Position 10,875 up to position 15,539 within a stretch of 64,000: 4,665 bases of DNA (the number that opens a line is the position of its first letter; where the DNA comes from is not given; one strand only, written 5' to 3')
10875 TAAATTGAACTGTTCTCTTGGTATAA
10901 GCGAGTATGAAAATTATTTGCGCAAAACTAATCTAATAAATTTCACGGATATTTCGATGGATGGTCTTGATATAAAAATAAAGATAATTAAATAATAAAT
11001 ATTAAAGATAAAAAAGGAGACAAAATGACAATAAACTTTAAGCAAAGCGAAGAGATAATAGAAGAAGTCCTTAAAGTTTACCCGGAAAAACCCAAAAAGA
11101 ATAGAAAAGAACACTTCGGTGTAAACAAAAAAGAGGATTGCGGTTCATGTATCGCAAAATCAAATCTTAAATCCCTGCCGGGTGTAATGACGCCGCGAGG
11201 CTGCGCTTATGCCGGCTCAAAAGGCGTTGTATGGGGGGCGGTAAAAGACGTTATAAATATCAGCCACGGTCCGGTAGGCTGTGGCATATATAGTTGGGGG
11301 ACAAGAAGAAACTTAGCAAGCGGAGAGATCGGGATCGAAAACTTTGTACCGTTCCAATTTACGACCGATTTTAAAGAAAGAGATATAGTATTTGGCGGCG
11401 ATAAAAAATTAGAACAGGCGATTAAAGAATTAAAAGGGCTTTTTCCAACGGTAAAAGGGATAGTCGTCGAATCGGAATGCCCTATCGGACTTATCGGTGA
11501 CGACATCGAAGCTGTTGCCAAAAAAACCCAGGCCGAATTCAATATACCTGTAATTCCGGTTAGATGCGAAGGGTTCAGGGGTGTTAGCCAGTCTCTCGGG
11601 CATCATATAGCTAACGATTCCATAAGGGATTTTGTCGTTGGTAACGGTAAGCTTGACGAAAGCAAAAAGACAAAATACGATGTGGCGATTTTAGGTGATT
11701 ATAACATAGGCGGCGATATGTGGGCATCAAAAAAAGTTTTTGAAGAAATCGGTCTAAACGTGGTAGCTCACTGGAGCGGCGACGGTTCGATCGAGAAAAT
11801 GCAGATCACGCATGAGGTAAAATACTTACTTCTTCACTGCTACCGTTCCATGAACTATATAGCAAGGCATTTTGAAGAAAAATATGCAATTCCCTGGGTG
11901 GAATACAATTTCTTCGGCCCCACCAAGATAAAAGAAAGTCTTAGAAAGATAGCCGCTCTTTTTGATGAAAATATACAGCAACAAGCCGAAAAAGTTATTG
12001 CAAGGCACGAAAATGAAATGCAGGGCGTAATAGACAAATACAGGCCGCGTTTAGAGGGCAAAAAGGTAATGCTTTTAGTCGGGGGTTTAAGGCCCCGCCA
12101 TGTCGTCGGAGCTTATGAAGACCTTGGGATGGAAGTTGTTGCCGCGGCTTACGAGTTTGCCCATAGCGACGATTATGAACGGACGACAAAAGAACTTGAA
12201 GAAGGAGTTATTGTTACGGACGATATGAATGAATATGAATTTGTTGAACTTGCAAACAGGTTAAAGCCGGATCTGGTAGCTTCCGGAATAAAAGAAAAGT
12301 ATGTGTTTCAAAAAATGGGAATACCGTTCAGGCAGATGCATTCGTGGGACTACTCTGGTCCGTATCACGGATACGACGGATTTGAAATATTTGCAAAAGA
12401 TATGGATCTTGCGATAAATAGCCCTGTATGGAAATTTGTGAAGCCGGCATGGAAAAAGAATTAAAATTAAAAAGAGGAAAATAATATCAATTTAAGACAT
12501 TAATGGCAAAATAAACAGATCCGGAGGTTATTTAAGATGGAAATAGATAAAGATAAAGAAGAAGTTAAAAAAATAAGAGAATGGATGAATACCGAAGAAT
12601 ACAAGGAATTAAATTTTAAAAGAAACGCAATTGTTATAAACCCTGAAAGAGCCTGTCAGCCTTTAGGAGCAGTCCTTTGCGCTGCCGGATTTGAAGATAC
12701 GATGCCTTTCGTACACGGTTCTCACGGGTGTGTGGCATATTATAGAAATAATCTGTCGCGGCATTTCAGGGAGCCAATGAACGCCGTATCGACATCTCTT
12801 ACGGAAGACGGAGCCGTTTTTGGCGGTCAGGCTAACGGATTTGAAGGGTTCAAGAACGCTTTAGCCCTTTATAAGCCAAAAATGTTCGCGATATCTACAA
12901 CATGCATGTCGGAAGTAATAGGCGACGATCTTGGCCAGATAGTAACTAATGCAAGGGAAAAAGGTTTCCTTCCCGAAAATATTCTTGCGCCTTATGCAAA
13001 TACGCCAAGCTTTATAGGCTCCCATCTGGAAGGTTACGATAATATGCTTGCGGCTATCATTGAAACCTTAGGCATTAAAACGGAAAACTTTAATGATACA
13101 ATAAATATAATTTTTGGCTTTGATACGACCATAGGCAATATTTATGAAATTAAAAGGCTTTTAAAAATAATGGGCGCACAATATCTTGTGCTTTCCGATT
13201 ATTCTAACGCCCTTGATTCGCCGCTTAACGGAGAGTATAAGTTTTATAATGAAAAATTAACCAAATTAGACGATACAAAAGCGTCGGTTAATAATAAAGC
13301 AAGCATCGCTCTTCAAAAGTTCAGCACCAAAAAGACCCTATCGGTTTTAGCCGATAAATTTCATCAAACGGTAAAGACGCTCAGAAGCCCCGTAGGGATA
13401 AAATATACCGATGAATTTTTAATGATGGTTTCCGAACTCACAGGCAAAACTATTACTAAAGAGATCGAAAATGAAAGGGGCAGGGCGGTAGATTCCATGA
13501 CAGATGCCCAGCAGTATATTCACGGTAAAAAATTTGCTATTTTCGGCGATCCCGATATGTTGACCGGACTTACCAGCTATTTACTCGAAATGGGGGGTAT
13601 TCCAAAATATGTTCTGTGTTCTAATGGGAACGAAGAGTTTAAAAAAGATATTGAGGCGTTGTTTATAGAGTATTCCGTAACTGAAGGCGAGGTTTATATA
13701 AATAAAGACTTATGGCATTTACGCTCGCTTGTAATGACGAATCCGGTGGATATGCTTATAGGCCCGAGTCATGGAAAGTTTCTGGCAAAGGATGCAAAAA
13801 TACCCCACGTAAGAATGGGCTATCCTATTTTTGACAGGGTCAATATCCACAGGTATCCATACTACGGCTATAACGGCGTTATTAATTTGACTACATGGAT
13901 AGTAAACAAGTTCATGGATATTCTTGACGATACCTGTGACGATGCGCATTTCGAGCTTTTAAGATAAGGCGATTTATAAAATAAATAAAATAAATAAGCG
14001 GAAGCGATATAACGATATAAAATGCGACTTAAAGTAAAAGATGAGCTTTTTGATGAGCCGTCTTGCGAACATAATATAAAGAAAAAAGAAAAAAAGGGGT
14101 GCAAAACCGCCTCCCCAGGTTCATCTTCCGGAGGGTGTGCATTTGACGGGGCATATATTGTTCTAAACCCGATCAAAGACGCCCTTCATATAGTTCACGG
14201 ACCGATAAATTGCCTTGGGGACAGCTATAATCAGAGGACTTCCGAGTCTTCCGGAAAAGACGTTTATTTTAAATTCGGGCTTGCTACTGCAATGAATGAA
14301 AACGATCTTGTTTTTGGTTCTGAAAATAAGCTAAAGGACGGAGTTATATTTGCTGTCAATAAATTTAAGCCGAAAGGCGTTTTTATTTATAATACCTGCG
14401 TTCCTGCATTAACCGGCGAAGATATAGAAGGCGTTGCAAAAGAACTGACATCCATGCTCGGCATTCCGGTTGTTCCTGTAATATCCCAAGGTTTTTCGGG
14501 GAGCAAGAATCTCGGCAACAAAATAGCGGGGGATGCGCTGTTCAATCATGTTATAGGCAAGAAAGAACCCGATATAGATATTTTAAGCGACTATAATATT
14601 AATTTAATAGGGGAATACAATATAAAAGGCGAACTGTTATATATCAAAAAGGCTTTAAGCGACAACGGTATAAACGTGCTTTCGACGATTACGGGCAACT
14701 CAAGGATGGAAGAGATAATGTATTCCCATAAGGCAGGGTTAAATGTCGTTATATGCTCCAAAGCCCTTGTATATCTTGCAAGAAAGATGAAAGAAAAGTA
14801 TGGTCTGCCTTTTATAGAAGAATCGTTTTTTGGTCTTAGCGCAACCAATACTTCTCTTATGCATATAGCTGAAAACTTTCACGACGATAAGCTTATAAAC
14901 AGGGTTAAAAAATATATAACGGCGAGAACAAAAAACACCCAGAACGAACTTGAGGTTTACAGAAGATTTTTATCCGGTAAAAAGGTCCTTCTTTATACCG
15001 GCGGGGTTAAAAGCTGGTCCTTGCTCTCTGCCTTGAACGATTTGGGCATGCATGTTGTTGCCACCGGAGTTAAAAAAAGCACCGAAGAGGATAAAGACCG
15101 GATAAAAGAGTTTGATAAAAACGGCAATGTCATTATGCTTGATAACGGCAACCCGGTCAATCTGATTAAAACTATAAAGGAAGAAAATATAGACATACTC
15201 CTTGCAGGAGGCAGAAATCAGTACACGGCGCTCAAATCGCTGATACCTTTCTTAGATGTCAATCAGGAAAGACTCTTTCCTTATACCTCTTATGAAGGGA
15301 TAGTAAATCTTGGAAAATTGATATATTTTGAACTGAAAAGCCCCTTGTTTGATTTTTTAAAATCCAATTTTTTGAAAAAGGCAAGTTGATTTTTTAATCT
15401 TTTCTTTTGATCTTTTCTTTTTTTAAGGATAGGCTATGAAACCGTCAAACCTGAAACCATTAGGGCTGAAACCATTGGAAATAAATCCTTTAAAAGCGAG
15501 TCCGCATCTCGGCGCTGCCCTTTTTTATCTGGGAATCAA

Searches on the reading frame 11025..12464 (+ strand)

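Call 7: search_protein_families(library=pfam, proteins=[window:11025-12464:+])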
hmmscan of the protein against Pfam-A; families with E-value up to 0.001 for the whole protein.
window:11025-12464:+ (479 aa): 1 family
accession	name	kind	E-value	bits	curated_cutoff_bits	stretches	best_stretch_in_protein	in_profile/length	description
PF00148.24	Oxidored_nitro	-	3.7e-97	326.2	28.6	1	60-462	1-396/399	Nitrogenase component 1 type Oxidoreductase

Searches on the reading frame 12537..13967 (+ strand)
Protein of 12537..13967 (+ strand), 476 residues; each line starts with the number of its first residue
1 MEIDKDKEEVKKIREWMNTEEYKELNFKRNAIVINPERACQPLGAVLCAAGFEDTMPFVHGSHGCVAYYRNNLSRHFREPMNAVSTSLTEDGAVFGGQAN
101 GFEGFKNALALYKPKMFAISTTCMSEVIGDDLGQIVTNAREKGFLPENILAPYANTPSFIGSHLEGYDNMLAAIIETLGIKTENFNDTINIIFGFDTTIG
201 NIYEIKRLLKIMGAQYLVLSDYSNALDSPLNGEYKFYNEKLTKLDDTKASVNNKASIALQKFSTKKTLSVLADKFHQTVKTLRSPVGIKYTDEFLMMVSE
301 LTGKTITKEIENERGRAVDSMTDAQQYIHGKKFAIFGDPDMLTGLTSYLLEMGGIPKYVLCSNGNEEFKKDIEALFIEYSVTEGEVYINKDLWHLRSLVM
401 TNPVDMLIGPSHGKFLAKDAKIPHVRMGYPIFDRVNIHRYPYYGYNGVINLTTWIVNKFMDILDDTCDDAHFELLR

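Call 7: search_protein_families(library=pfam, proteins=[window:12537-13967:+])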
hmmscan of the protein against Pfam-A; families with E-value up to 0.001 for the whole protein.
window:12537-13967:+ (476 aa): 2 families
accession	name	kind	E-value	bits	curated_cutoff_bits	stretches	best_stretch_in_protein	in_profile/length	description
PF00148.24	Oxidored_nitro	-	4.8e-118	394.9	28.6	1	40-459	1-398/399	Nitrogenase component 1 type Oxidoreductase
PF11844.13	DUF3364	-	0.00029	21.5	27.4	1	2-26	32-56/56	Domain of unknown function (DUF3364)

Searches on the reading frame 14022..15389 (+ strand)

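Call 8: search_protein_families(library=pfam, proteins=[window:14022-15389:+])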
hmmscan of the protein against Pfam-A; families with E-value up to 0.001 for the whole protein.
window:14022-15389:+ (455 aa): 1 family
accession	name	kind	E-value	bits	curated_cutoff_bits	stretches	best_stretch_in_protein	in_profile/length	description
PF00148.24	Oxidored_nitro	-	4.8e-91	306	28.6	1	39-435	1-395/399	Nitrogenase component 1 type Oxidoreductase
